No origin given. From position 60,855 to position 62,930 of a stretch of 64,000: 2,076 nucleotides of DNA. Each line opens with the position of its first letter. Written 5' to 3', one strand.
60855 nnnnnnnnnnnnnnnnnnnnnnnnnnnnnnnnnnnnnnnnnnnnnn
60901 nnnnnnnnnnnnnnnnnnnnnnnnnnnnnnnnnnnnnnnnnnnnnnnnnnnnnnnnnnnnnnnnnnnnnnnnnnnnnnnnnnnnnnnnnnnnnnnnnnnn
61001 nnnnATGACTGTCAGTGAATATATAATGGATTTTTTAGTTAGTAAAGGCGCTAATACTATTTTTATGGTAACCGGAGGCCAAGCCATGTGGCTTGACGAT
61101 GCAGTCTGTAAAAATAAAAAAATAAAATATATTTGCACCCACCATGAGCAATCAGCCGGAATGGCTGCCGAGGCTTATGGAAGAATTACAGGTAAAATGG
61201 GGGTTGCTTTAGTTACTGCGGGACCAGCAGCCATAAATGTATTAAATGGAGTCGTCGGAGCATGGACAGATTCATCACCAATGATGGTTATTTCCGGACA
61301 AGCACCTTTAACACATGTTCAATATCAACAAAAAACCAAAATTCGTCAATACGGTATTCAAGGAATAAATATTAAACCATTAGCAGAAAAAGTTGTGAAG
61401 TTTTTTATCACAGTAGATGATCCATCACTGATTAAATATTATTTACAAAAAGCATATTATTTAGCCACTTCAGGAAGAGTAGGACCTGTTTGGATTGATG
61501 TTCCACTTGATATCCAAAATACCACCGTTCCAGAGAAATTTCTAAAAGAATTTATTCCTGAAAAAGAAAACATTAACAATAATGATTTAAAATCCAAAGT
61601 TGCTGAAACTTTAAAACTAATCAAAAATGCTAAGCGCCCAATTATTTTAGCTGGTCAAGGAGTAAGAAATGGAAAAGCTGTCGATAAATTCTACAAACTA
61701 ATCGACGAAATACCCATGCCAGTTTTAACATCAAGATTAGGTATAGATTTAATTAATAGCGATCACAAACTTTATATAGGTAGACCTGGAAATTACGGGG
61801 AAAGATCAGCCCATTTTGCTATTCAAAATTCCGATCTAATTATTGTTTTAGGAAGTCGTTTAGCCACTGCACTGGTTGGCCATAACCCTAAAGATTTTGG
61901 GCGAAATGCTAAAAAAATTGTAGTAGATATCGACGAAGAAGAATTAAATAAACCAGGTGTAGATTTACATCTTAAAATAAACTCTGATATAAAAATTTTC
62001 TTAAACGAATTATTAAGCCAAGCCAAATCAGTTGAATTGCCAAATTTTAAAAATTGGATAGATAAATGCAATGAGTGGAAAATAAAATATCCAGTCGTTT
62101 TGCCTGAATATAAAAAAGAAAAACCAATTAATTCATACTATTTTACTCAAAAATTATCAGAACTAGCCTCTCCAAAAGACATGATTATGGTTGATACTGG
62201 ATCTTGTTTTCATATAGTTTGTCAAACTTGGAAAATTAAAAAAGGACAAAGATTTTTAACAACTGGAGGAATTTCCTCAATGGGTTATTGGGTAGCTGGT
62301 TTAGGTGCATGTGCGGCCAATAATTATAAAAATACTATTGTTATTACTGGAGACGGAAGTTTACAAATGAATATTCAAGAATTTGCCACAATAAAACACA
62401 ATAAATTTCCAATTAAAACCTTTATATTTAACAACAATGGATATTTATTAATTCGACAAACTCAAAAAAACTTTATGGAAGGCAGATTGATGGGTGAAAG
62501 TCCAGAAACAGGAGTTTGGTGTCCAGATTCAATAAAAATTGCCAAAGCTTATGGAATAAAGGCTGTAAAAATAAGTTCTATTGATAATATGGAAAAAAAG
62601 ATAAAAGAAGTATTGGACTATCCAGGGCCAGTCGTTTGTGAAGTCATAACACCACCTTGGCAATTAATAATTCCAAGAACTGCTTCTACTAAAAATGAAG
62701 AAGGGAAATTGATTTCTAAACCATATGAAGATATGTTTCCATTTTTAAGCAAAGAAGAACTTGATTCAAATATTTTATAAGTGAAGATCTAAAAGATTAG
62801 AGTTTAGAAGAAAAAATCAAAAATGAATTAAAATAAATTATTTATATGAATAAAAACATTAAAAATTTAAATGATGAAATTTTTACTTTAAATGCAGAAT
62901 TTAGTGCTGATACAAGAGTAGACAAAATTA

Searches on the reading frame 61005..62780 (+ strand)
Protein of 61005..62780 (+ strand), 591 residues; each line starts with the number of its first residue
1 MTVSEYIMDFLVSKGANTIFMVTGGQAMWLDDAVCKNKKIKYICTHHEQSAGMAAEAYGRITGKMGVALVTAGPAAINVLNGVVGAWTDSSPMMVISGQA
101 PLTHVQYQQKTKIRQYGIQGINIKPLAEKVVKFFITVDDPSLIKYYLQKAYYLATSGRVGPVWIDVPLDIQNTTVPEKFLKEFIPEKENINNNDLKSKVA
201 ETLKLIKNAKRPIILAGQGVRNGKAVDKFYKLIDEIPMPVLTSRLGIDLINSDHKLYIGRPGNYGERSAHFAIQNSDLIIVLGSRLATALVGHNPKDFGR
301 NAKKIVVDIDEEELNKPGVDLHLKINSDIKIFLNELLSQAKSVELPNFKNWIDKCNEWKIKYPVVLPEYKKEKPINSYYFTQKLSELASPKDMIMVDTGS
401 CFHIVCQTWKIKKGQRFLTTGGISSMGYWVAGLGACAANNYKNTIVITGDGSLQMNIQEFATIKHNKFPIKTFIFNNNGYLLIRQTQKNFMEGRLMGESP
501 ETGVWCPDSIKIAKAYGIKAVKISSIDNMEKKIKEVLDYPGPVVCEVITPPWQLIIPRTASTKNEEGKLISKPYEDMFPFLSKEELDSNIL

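Call 3: search_protein_families(library=pfam, proteins=[window:61005-62780:+])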
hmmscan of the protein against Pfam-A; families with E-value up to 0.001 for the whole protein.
window:61005-62780:+ (591 aa): 3 families
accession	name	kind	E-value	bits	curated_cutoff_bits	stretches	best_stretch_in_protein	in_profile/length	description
PF02775.26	TPP_enzyme_C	-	1.1e-33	116.6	21.9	1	397-547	1-151/151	Thiamine pyrophosphate enzyme, C-terminal TPP binding domain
PF02776.23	TPP_enzyme_N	-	1.1e-33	115.9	26.8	1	1-111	1-107/119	Thiamine pyrophosphate enzyme, N-terminal TPP binding domain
PF00205.28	TPP_enzyme_M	-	5e-30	104.4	30.4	1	200-336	2-137/137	Thiamine pyrophosphate enzyme, central domain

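Call 4: search_protein_families(library=ncbifam, proteins=[window:61005-62780:+])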
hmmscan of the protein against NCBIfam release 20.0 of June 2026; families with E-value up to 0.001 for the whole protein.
window:61005-62780:+ (591 aa): 53 families (the best 25 are shown)
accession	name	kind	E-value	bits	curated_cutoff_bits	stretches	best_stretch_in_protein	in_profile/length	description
TIGR00118.1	acolac_lg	equivalog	4.3e-108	362.2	538.35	1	1-550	1-535/557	biosynthetic-type acetolactate synthase large subunit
NF004710.0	PRK06048.1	equivalog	2.7e-100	336.4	976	1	1-549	8-537/561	acetolactate synthase large subunit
NF006524.0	PRK08978.1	equivalog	1.2e-97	327.5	738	1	3-550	3-525/548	acetolactate synthase 2 catalytic subunit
NF006016.1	PRK08155.1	equivalog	2.9e-94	316.5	870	1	2-549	4-532/554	acetolactate synthase large subunit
NF004919.0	PRK06276.1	equivalog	3.4e-94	316.2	866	1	3-553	3-542/582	acetolactate synthase large subunit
NF005228.0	PRK06725.1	equivalog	4.1e-92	309.2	991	1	1-566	16-562/571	acetolactate synthase large subunit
NF005651.0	PRK07418.1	subfamily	1.3e-91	307.7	942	1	4-548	22-558/617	acetolactate synthase large subunit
NF005584.0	PRK07282.1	equivalog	1.4e-89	301.1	970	1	3-558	12-549/566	acetolactate synthase large subunit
NF005058.0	PRK06466.1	equivalog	3.1e-89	300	951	1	4-539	7-536/574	acetolactate synthase 3 large subunit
NF005824.0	PRK07710.1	equivalog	1.8e-88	297.3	976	1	4-561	20-560/573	acetolactate synthase large subunit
NF006319.0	PRK08527.1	equivalog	5.4e-88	295.8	905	1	2-549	5-538/565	acetolactate synthase large subunit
NF005860.0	PRK07789.1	equivalog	2.7e-87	293.5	881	1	2-550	35-579/615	acetolactate synthase large subunit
NF006581.0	PRK09107.1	equivalog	2.9e-86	290.1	974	1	1-570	11-574/595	acetolactate synthase 3 large subunit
NF005409.0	PRK06965.1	equivalog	3.6e-81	273.4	1035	1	4-539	24-550/587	acetolactate synthase 3 catalytic subunit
NF005039.0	PRK06456.1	equivalog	4.9e-76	256.4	868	1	5-546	6-541/572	acetolactate synthase large subunit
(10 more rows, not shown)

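Call 36: search_solved_structures(query=window:61005-62780:+, max_evalue=1e-30)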
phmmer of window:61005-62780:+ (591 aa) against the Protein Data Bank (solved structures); distinct sequences matched with E-value up to 1e-30: 54.
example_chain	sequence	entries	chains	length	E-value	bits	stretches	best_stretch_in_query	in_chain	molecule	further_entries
8rph_A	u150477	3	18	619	8.2e-111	374.2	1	3-588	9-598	Thiamine pyrophosphate-binding protein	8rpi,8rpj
5ahk_A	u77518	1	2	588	1.4e-74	254.6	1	9-549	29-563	ACETOLACTATE SYNTHASE II, LARGE SUBUNIT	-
3e9y_A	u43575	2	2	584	2.2e-70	240.7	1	6-560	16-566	Acetolactate synthase, chloroplastic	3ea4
7u25_A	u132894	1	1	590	4.3e-70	239.8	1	6-560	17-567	Acetolactate synthase, chloroplastic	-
7stq_A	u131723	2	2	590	5.9e-70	239.3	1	6-560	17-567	Acetolactate synthase, chloroplastic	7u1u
6u9h_A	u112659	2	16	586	8e-70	238.9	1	6-560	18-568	Acetolactate synthase, chloroplastic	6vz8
1ybh_A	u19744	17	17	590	8.1e-70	238.9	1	6-560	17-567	Acetolactate synthase, chloroplast | Acetolactate synthase | Acetolactate synthase, chloroplastic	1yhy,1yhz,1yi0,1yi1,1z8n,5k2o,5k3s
8et5_A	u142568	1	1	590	8.7e-70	238.8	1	6-559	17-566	Acetolactate synthase, chloroplastic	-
7tzz_A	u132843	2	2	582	5e-69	236.2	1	6-560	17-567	Acetolactate synthase, chloroplastic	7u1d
6lpi_A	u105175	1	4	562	2.7e-67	230.5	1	2-555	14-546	Acetolactate synthase isozyme 1 large subunit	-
1jsc_A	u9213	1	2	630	1.9e-61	211.2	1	9-560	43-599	ACETOHYDROXY-ACID SYNTHASE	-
6u9d_A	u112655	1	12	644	2.1e-61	211.1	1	9-560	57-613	Acetolactate synthase catalytic subunit, mitochondrial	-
1n0h_A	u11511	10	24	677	2.5e-61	210.8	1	9-560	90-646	Acetolactate synthase | Acetolactate synthase, mitochondrial | Acetolactate synthase catalytic subunit, mitochondrial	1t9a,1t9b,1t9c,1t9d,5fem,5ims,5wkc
6dek_A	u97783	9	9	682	6.4e-61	209.5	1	5-560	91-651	Acetolactate synthase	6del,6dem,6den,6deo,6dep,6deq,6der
9yjz_A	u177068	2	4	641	1.1e-56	195.5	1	9-558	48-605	Acetolactate synthase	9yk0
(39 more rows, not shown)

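Call 42: find_encoding_contigs(protein=window:61005-62780:+, flank=10000, max_places=4)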
Protein window:61005-62780:+ (591 aa): 2 contigs read that carry it; 2 places shown.
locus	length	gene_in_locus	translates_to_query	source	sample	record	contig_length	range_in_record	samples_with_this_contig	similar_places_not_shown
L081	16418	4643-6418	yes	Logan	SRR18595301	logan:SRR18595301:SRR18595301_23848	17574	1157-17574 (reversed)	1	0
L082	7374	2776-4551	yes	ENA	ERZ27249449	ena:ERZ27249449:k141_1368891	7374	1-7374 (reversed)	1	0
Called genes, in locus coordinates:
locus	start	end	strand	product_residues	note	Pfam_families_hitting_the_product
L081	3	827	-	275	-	?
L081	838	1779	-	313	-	PF00535:Glycos_transf_2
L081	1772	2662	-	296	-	PF01370:Epimerase, PF04321:RmlD_sub_bind (weak), PF16363:GDP_Man_Dehyd (faint)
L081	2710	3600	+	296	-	PF01408:GFO_IDH_MocA (faint), PF01118:Semialdhyde_dh (faint), PF09290:AcetDehyd-dimer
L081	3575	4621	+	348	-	PF00682:HMGL-like, PF07836:DmpG_comm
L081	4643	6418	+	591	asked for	PF02776:TPP_enzyme_N, PF00205:TPP_enzyme_M, PF02775:TPP_enzyme_C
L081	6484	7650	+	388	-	PF00155:Aminotran_1_2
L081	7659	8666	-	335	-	PF04321:RmlD_sub_bind, PF01073:3Beta_HSD, PF01370:Epimerase, PF02719:Polysacc_synt_2, PF16363:GDP_Man_Dehyd, PF07993:NAD_binding_4 (weak)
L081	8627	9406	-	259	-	PF00483:NTP_transferase, PF12804:NTP_transf_3 (faint)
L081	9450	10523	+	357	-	PF13439:Glyco_transf_4, PF13692:Glyco_trans_1_4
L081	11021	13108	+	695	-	PF00884:Sulfatase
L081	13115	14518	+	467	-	-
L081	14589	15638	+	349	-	PF02661:Fic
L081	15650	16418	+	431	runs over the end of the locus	PF03721:UDPG_MGDP_dh_N, PF00984:UDPG_MGDP_dh, PF03720:UDPG_MGDP_dh_C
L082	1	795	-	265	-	?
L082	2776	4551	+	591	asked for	PF02776:TPP_enzyme_N, PF00205:TPP_enzyme_M, PF02775:TPP_enzyme_C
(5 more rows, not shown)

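Call 44: search_protein_families(library=ncbifam, proteins=[L081:7659-8666:-, L081:8627-9406:-, L081:6484-7650:+, L081:13115-14518:+, L081:9450-10523:+, L081:11021-13108:+], max_evalue=0.00001)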
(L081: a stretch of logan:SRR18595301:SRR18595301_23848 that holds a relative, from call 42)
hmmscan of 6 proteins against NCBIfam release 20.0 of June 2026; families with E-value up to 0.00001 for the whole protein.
L081:7659-8666:- (335 aa): 25 families
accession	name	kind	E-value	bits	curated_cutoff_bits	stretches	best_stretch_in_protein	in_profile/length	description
TIGR02622.1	CDP_4_6_dhtase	equivalog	3.5e-59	200.7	278.45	1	17-332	2-334/352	CDP-glucose 4,6-dehydratase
TIGR01181.1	dTDP_gluc_dehyt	equivalog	6.4e-45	153.6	365.1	1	22-330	2-313/321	dTDP-glucose 4,6-dehydratase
TIGR04180.1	EDH_00030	hypoth_equivalog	2.5e-43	148.2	475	1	22-284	1-260/297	NAD-dependent 4,6-dehydratase LegB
TIGR01179.1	galE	equivalog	2.6e-31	108.7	262.3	1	21-330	1-327/332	UDP-glucose 4-epimerase GalE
NF007582.0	PRK10217.1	equivalog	1.1e-29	103.7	698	1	20-292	2-282/355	dTDP-glucose 4,6-dehydratase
TIGR02197.1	heptose_epim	equivalog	1.1e-23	84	274.6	1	22-298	1-273/316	ADP-glyceromanno-heptose 6-epimerase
NF011728.1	PRK15181.1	equivalog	2.6e-22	79.3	760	1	16-280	12-282/348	Vi polysaccharide biosynthesis UDP-N-acetylglucosaminuronic acid C-4 epimerase TviC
NF007490.0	PRK10084.1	subfamily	6.4e-22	78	649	1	21-287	2-284/361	dTDP-glucose 4,6-dehydratase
NF007956.0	PRK10675.1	subfamily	2.4e-17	63.1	394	1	21-173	2-155/338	UDP-glucose 4-epimerase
NF047922.1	GDPFucSynFcl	equivalog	3.5e-16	59.5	500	1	20-330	3-303/308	GDP-L-fucose synthase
TIGR03466.1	HpnA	hypoth_equivalog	5.9e-14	51.7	367.65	1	21-286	2-252/327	hopanoid-associated sugar epimerase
NF043036.1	ErythonDh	equivalog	1.1e-12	47.8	325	1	21-183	2-165/321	D-erythronate dehydrogenase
TIGR03589.1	PseB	equivalog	1.1e-11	44.2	407.75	1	17-150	2-134/324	UDP-N-acetylglucosamine 4,6-dehydratase (inverting)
TIGR01746.1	Thioester-redct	subfamily_domain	2.9e-11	43.2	213.35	0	87-283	86-285/371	thioester reductase domain-containing protein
NF042422.1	oxyalk_red_OleD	equivalog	1.1e-10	41.5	580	1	21-274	2-244/329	2-alkyl-3-oxoalkanoate reductase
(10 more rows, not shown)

L081:8627-9406:- (259 aa): 17 families
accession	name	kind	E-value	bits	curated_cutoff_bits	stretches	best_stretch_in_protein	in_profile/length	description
TIGR02623.1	G1P_cyt_trans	equivalog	4.4e-83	278.6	300.25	1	1-258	1-255/255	glucose-1-phosphate cytidylyltransferase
TIGR03992.1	Arch_glmU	subfamily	5.6e-26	91.3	292.1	2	1-71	1-71/393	bifunctional sugar-1-phosphate nucleotidylyltransferase/acetyltransferase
NF049965.1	GlMnHpPGnyltfHddC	equivalog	5.5e-20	72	300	1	1-205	1-176/221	D-glycero-D-manno-heptose 1-phosphate guanosyltransferase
NF052502.1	man1P_GTase_Rv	exception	1.4e-18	66.9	440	2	2-74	2-74/352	mannose-1-phosphate guanylyltransferase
NF041313.1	UDPGP_AglF_Halo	equivalog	3.8e-17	62.5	400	1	1-63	1-63/234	UTP--glucose-1-phosphate uridylyltransferase AglF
NF045761.1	NAMPUrTaseMurU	equivalog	3e-15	56.7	250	1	1-63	1-63/226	N-acetylmuramate alpha-1-phosphate uridylyltransferase MurU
NF041173.1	Sug_nt_acttase_Thmprot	equivalog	3.3e-14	52.6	600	1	1-247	1-226/405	bifunctional sugar-1-phosphate nucleotidylyltransferase/acetyltransferase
TIGR01208.1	rmlA_long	equivalog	2.7e-13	49.5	320.25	1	2-75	1-75/353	glucose-1-phosphate thymidylyltransferase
TIGR02091.1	glgC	equivalog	3.7e-12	46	424.9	0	123-206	112-209/364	glucose-1-phosphate adenylyltransferase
TIGR01099.1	galU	equivalog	7.4e-11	42.1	326.8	1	1-206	2-216/261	UTP--glucose-1-phosphate uridylyltransferase GalU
NF003670.0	PRK05293.1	equivalog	8.8e-11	41.3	470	1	4-232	8-242/382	glucose-1-phosphate adenylyltransferase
NF001947.0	PRK00725.1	subfamily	4.7e-10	38.8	470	0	125-186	131-196/426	glucose-1-phosphate adenylyltransferase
NF041135.1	IPPtranDIPPsyn_Thcocales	equivalog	2.4e-09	36.7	580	1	1-68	1-64/419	bifunctional L-myo-inositol-1-phosphate cytidylyltransferase/CDP-L-myo-inositol myo-inositolphosphotransferase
TIGR01173.1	glmU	equivalog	7.4e-09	35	366.85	1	1-81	1-75/452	bifunctional UDP-N-acetylglucosamine diphosphorylase/glucosamine-1-phosphate N-acetyltransferase GlmU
NF002023.0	PRK00844.1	subfamily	1.7e-08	33.8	458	0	123-190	116-188/408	glucose-1-phosphate adenylyltransferase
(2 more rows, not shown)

L081:6484-7650:+ (388 aa): 15 families
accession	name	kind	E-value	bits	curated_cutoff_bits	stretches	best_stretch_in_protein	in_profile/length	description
NF006719.0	PRK09257.1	subfamily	1.3e-89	301.1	377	1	8-385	9-394/397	aromatic amino acid transaminase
NF006388.0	PRK08637.1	equivalog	5.3e-17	61.8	301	1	20-353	40-386/433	hypothetical protein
NF041364.1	GntC_guanitoxin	equivalog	8.7e-17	61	415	1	47-344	16-299/356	guanitoxin biosynthesis PLP-dependent (S)-gamma-hydroxy-L-arginine cyclodehydratase GntC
NF005744.0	PRK07568.1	subfamily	3.9e-12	45.7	389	1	30-322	28-302/398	pyridoxal phosphate-dependent aminotransferase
NF004975.0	PRK06348.1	equivalog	1.9e-10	40.3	549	1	97-271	95-264/384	pyridoxal phosphate-dependent aminotransferase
NF004770.0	PRK06108.1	subfamily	8.4e-10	38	422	1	97-274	102-273/396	pyridoxal phosphate-dependent aminotransferase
NF041091.1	asp_aminotase_Arch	equivalog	1.6e-09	37.1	550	1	47-347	45-322/376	aspartate aminotransferase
NF005588.0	PRK07309.1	equivalog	2.3e-09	36.7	576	1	54-347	55-329/391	pyridoxal phosphate-dependent aminotransferase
NF004621.0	PRK05957.1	equivalog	4.2e-09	35.6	498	1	56-346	55-327/389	pyridoxal phosphate-dependent aminotransferase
TIGR01141.1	hisC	equivalog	7e-09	35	276.55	1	110-258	89-226/349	histidinol-phosphate transaminase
NF005593.0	PRK07324.1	equivalog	1.4e-08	34.2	476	1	50-254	46-234/373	aminotransferase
NF005817.0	PRK07683.1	equivalog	2.2e-08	33.2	575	1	98-259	96-250/387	aminotransferase A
NF005732.0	PRK07550.1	equivalog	2.3e-07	30.2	366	1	99-256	100-253/389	aminotransferase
NF005305.0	PRK06836.1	equivalog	3.4e-07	29.8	376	1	59-296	68-300/396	pyridoxal phosphate-dependent aminotransferase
TIGR03542.1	DAPAT_plant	equivalog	6.6e-07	28.6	364.7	1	109-278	110-280/402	LL-diaminopimelate aminotransferase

L081:13115-14518:+ (467 aa): 0 families

L081:9450-10523:+ (357 aa): 1 family
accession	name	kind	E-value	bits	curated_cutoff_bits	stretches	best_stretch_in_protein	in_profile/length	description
TIGR03087.1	stp1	hypoth_equivalog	1e-18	67.7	316.65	1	64-326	87-356/397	TIGR03087 family PEP-CTERM/XrtA system glycosyltransferase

L081:11021-13108:+ (695 aa): 0 families

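Call 77: find_homologous_proteins(query=L081:6484-7650:+, max_evalue=1e-20)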
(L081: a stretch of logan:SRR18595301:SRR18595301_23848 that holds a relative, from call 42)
Query L081:6484-7650:+ (388 aa): 218 proteins with E <= 1e-20 among 4147 candidates; the best 120 are listed.
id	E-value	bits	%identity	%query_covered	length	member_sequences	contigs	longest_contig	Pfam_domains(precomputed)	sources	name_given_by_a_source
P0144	4.4e-254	860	100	100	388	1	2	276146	PF00155.28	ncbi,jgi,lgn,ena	ncbi:MAG: aminotransferase class I/II-fold pyridoxal phosphate-dependent enzyme [Candidatus Shapirob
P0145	3.5e-212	723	80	100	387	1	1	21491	PF00155.28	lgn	-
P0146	1.2e-209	714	80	99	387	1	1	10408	PF00155.28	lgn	-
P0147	4.3e-203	693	78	97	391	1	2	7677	PF00155.28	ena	-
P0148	1.8e-199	681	77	99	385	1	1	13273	PF00155.28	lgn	-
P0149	7.0e-190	649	74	100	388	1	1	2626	PF00155.28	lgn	-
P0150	3.8e-189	647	73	100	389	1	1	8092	PF00155.28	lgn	-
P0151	5.2e-182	623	73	98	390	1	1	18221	PF00155.28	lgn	-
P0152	1.1e-155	537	62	100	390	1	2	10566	PF00155.28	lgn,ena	-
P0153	2.3e-155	536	61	100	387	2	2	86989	PF00155.28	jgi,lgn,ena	-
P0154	2.3e-154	532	62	99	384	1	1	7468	PF00155.28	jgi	-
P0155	1.4e-153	530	62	99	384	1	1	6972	PF00155.28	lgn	-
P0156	3.3e-153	528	61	100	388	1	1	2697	PF00155.28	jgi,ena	-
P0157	2.8e-146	506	58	98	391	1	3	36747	PF00155.28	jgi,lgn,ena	-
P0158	4.6e-143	495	58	97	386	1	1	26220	PF00155.28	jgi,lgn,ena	-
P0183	4.1e-122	426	50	97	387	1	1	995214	PF00155.28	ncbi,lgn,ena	-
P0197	3.0e-116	407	49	98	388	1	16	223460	PF00155.28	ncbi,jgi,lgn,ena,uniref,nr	ncbi:hypothetical protein A2954_04075 [Candidatus Roizmanbacteria bacterium RIFCSPLOWO2_01_FULL_37_1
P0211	6.6e-92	327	41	97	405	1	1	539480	PF00155.28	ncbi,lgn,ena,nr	ncbi:MAG: tyrosine aminotransferase [Parcubacteria group bacterium Gr01-1014_31]|nr:MAG: tyrosine am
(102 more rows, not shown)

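Call 78: find_encoding_contigs(protein=P0197, flank=8000, max_places=1)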
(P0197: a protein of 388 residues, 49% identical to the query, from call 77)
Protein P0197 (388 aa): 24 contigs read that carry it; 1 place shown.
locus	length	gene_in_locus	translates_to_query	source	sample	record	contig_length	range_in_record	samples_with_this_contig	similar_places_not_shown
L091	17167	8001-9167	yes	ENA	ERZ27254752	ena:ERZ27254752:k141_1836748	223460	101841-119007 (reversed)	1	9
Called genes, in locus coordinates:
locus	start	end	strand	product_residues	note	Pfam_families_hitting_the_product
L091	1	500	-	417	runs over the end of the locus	PF01041:DegT_DnrJ_EryC1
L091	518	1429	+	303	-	PF00294:PfkB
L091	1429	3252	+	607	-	PF02776:TPP_enzyme_N, PF00205:TPP_enzyme_M, PF02775:TPP_enzyme_C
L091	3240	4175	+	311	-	PF01370:Epimerase, PF04321:RmlD_sub_bind (weak)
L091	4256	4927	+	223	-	PF01370:Epimerase, PF04321:RmlD_sub_bind (weak), PF00106:adh_short, PF13561:adh_short_C2, PF23441:SDR (weak)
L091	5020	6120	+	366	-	PF01761:DHQ_synthase, PF24621:DHQS_C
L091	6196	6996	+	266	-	PF03328:HpcH_HpaI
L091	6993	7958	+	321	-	PF00535:Glycos_transf_2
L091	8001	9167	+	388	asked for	PF00155:Aminotran_1_2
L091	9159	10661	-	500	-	PF14010:PEPcase_2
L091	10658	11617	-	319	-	PF01073:3Beta_HSD, PF01370:Epimerase, PF02719:Polysacc_synt_2, PF04321:RmlD_sub_bind, PF05368:NmrA (faint), PF16363:GDP_Man_Dehyd, PF07993:NAD_binding_4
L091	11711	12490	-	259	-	PF00483:NTP_transferase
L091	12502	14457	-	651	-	PF00456:Transketolase_N, PF02779:Transket_pyr, PF02780:Transketolase_C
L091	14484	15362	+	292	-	PF00892:EamA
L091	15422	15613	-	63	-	-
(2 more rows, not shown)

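Call 79: find_encoding_contigs(protein=P0183, flank=8000, max_places=1)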
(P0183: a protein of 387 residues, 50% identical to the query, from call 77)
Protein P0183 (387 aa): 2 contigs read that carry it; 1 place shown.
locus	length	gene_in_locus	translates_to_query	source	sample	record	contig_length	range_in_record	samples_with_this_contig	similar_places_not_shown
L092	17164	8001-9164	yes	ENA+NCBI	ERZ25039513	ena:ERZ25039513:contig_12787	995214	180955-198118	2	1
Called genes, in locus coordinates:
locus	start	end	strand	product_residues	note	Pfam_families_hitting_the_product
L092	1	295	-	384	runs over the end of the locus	PF00534:Glycos_transf_1, PF13692:Glyco_trans_1_4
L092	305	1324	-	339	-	PF00535:Glycos_transf_2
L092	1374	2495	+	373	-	-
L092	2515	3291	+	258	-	PF00483:NTP_transferase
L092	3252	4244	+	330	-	PF01073:3Beta_HSD, PF01370:Epimerase, PF02719:Polysacc_synt_2, PF04321:RmlD_sub_bind, PF05368:NmrA (weak), PF07993:NAD_binding_4, PF16363:GDP_Man_Dehyd, PF13460:NAD_binding_10 (weak)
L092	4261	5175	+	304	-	PF01118:Semialdhyde_dh, PF09290:AcetDehyd-dimer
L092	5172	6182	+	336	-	PF00682:HMGL-like, PF07836:DmpG_comm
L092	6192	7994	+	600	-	PF02776:TPP_enzyme_N, PF00205:TPP_enzyme_M, PF02775:TPP_enzyme_C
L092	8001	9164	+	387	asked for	PF00155:Aminotran_1_2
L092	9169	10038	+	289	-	PF01370:Epimerase, PF04321:RmlD_sub_bind, PF16363:GDP_Man_Dehyd (faint)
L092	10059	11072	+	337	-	PF00535:Glycos_transf_2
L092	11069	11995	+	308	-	PF00535:Glycos_transf_2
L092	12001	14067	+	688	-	PF09586:YfhO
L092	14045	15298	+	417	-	PF01041:DegT_DnrJ_EryC1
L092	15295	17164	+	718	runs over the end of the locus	PF11847:GT-C_AftD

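Call 80: find_encoding_contigs(protein=P0211, flank=8000, max_places=1)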
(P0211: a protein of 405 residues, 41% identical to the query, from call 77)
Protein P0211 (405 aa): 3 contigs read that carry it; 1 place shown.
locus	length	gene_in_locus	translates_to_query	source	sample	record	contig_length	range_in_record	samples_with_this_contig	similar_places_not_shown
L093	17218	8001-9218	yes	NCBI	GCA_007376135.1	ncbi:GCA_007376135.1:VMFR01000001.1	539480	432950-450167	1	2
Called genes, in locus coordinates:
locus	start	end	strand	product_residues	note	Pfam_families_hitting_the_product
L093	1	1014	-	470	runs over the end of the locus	PF05496:RuvB_N, PF01078:Mg_chelatase (faint), PF00004:AAA, PF07728:AAA_5 (weak), PF16193:AAA_assoc_2, PF12002:MgsA_C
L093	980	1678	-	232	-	PF01255:Prenyltransf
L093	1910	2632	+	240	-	PF01510:Amidase_2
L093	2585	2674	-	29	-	-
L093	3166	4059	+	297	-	PF01408:GFO_IDH_MocA (faint), PF01118:Semialdhyde_dh (weak), PF09290:AcetDehyd-dimer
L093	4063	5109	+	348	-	PF00682:HMGL-like, PF07836:DmpG_comm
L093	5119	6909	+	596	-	PF02776:TPP_enzyme_N, PF00205:TPP_enzyme_M, PF02775:TPP_enzyme_C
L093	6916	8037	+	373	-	PF00155:Aminotran_1_2 (weak), PF01041:DegT_DnrJ_EryC1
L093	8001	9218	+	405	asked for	PF00155:Aminotran_1_2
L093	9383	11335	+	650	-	PF04055:Radical_SAM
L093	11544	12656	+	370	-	PF00586:AIRS, PF02769:AIRS_C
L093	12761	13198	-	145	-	-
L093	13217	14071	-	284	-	PF02775:TPP_enzyme_C, PF12367:PFO_beta_C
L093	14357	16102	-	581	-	PF01558:POR, PF01855:POR_N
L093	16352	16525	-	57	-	-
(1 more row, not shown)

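Call 91: search_dna_similar(query=window:61005-62780:+, collection=plasmids, mode=protein, max_rows=12, max_evalue=1e-80)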
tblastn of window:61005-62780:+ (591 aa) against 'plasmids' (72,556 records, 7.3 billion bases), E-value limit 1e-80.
No match.
